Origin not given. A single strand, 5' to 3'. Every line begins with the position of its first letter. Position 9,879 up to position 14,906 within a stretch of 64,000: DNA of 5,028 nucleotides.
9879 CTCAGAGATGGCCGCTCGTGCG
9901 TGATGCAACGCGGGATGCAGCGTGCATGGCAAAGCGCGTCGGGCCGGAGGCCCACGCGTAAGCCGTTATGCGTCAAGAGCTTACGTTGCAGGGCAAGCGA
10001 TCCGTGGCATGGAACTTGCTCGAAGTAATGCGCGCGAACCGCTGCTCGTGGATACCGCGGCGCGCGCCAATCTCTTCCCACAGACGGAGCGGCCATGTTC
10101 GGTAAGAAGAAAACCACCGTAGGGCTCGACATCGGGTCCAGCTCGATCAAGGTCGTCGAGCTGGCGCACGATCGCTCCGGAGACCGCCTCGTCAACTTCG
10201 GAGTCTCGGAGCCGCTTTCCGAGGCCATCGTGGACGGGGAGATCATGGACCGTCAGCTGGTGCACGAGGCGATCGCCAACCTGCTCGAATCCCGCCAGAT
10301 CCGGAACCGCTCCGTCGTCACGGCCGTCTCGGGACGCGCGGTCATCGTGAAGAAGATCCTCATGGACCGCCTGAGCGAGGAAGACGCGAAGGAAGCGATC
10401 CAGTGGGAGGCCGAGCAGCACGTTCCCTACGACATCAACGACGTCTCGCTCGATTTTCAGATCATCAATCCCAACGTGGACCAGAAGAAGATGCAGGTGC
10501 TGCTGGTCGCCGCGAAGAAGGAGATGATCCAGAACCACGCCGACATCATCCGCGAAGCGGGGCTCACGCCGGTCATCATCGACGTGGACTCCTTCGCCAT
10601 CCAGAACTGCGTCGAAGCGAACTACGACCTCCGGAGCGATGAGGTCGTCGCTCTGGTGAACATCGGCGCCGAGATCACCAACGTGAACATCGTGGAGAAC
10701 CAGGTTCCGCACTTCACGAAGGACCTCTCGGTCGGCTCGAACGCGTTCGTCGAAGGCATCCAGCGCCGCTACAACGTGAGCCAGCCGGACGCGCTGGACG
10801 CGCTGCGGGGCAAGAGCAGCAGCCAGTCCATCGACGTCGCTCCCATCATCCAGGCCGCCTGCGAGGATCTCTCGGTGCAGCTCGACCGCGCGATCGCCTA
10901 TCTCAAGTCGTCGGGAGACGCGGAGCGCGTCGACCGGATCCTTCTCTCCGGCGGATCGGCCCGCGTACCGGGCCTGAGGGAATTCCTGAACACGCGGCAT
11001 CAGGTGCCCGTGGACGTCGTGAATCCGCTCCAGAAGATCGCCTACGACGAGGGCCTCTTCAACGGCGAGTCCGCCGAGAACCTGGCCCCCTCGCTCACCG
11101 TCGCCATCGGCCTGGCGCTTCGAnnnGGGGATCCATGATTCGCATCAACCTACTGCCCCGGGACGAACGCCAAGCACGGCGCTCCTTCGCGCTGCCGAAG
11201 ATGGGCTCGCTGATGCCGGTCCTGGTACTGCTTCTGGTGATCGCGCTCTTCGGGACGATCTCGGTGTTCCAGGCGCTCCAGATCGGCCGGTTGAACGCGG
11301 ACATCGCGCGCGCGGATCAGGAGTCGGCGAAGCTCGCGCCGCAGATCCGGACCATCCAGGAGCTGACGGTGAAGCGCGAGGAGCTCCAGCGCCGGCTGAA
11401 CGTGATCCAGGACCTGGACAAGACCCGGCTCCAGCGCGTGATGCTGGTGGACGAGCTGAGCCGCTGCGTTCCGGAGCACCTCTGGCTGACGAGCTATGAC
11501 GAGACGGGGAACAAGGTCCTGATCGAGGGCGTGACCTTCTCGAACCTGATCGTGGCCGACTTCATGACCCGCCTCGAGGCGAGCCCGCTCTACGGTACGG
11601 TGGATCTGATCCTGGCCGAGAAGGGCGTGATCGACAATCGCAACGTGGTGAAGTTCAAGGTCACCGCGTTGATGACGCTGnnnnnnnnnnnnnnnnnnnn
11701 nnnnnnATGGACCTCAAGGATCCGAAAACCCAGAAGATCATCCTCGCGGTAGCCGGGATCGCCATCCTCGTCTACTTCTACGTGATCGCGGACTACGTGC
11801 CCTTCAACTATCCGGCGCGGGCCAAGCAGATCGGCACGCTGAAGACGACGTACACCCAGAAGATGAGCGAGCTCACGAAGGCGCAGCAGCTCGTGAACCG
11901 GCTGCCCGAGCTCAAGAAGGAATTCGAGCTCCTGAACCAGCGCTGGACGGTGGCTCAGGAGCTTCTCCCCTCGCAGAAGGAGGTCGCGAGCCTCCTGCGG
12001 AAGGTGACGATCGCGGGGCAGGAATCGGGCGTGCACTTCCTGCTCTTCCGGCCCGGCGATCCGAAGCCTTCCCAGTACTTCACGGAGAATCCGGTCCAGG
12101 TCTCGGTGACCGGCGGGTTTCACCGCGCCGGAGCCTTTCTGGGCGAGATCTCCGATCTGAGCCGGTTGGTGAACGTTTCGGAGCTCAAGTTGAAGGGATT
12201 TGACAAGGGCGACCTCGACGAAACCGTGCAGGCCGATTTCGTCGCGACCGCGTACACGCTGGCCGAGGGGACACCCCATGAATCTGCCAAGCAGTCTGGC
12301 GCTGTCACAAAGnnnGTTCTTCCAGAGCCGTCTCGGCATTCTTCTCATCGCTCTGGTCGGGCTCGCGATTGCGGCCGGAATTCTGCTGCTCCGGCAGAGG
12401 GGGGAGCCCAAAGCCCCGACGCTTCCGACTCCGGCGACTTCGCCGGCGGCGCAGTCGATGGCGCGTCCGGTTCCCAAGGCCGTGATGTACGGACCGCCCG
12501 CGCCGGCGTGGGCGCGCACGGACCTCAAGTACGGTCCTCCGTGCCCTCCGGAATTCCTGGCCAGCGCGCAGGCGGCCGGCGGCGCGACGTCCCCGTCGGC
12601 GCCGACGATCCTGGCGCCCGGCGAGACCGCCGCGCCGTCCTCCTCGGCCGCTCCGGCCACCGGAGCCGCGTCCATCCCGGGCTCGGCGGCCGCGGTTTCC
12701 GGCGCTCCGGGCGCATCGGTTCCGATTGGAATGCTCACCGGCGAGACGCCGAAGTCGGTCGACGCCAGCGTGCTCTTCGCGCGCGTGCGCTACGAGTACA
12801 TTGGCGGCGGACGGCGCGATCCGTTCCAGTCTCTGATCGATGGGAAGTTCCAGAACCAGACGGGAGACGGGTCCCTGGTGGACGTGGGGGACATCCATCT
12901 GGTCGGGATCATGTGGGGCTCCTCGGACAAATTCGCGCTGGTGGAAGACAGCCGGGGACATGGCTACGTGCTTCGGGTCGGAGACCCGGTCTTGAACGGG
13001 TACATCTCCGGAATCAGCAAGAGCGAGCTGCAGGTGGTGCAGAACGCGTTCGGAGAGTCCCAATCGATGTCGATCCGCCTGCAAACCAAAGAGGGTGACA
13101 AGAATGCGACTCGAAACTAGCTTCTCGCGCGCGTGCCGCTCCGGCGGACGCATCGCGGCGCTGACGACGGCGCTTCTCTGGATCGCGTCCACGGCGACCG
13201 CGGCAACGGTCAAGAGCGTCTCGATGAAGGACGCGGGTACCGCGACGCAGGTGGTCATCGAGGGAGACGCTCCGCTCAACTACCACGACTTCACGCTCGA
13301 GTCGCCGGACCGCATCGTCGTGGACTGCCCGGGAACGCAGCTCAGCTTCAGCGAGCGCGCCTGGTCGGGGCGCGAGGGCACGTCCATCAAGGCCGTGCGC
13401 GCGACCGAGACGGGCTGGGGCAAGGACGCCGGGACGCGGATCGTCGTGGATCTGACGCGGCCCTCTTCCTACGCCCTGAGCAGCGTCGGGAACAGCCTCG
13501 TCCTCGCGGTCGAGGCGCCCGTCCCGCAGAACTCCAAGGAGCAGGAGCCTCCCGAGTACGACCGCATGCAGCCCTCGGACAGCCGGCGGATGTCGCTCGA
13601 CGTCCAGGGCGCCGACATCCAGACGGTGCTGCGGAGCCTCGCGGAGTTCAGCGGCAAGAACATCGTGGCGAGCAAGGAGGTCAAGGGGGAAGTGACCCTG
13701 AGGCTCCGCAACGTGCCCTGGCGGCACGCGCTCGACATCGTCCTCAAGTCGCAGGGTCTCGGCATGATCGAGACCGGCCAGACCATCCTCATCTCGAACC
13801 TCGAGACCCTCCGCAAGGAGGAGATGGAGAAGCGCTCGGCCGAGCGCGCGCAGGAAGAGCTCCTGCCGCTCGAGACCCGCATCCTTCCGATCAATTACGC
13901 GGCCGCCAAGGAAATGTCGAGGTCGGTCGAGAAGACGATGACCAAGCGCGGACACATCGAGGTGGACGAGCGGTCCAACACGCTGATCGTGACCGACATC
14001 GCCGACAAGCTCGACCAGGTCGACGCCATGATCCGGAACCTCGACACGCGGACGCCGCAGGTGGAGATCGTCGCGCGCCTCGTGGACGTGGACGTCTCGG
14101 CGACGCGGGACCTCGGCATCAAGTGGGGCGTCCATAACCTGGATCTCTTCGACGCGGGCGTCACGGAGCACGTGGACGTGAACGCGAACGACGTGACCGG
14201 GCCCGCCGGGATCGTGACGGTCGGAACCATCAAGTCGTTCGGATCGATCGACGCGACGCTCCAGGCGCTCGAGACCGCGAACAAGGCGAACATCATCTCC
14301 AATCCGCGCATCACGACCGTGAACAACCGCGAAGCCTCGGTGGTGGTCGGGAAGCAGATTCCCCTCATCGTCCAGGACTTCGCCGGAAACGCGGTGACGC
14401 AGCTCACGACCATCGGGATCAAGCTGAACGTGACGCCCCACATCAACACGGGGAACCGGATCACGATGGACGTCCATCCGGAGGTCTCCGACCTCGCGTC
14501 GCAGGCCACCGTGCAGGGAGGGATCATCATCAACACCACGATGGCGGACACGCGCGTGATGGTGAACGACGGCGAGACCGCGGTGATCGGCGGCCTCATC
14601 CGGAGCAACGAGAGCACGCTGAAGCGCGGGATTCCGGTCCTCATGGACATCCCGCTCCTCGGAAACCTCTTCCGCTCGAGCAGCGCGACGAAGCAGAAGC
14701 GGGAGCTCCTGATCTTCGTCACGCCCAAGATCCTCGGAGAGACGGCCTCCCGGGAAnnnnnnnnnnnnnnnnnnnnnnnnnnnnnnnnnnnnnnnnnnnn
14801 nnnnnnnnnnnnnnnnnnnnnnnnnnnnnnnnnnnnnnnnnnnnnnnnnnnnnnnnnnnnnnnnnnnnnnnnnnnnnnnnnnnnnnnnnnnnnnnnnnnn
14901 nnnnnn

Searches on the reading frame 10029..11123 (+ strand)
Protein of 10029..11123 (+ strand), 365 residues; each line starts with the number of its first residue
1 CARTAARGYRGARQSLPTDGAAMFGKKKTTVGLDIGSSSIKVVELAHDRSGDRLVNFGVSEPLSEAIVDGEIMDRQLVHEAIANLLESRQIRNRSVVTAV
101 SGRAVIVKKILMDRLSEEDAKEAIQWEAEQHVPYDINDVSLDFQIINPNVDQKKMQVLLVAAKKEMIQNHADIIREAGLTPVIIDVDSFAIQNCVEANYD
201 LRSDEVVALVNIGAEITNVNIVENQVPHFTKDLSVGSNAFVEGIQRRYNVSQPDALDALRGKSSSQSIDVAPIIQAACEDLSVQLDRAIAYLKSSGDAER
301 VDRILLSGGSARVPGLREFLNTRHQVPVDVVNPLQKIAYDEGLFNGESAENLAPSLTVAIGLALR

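Call 42: search_protein_families(library=pfam, proteins=[window:10029-11123:+], max_evalue=0.001)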
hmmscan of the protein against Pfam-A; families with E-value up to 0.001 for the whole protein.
window:10029-11123:+ (365 aa): 2 families
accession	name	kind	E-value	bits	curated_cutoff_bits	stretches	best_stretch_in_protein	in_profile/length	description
PF11104.14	PilM_2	-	4.5e-69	233.4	27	1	32-365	1-338/340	Type IV pilus assembly protein PilM;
PF14450.12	FtsA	-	8e-07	29.9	31.8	1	208-339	1-114/127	Cell division protein FtsA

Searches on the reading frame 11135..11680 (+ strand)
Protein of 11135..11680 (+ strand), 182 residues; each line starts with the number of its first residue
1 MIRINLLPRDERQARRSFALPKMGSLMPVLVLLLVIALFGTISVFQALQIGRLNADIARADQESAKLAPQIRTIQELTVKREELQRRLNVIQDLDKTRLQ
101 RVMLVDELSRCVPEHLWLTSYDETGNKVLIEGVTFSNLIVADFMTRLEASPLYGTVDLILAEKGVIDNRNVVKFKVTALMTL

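Call 49: search_protein_families(library=pfam, proteins=[window:11135-11680:+], max_evalue=0.001)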
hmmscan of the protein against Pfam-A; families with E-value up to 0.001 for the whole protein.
window:11135-11680:+ (182 aa): 1 family
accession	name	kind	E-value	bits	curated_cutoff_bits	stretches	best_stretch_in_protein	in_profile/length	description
PF05137.18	PilN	-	4.5e-18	65.5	22.8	1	104-178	2-76/78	Fimbrial assembly protein (PilN)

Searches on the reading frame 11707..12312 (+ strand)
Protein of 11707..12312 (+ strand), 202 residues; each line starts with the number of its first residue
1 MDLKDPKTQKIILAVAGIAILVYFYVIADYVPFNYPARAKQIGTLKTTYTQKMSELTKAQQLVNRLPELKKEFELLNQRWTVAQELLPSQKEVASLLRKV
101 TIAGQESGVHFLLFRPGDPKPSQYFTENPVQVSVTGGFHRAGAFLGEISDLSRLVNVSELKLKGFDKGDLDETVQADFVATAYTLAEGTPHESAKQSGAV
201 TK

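Call 49: search_protein_families(library=pfam, proteins=[window:11707-12312:+], max_evalue=0.001)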
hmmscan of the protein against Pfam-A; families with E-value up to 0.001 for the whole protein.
window:11707-12312:+ (202 aa): 1 family
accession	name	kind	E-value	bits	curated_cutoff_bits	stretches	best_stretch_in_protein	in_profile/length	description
PF04350.18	PilO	-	1.6e-28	100.1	22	1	45-184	4-142/145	Pilus assembly protein, PilO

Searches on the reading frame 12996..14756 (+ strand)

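Call 42: search_protein_families(library=pfam, proteins=[window:12996-14756:+], max_evalue=0.001)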
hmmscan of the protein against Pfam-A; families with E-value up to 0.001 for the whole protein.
window:12996-14756:+ (587 aa): 5 families
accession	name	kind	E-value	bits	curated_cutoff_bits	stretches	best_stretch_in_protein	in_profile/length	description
PF00263.26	Secretin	-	9.5e-48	162.4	27.5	1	424-580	1-168/169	Bacterial type II and III secretion system protein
PF11741.13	AMIN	-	5.5e-13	49.3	20.5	1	78-169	5-98/101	AMIN domain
PF03958.22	Secretin_N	-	1.1e-12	48.4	28.2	1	294-355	1-69/69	Bacterial type II/III secretion system short domain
PF07660.19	STN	-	3.8e-08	33.4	28.4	1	222-267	2-50/52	Secretin and TonB N terminus short domain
PF21305.2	type_II_gspD_N0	-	3.3e-07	30.5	27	1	202-263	2-67/71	GspD-like, N0 domain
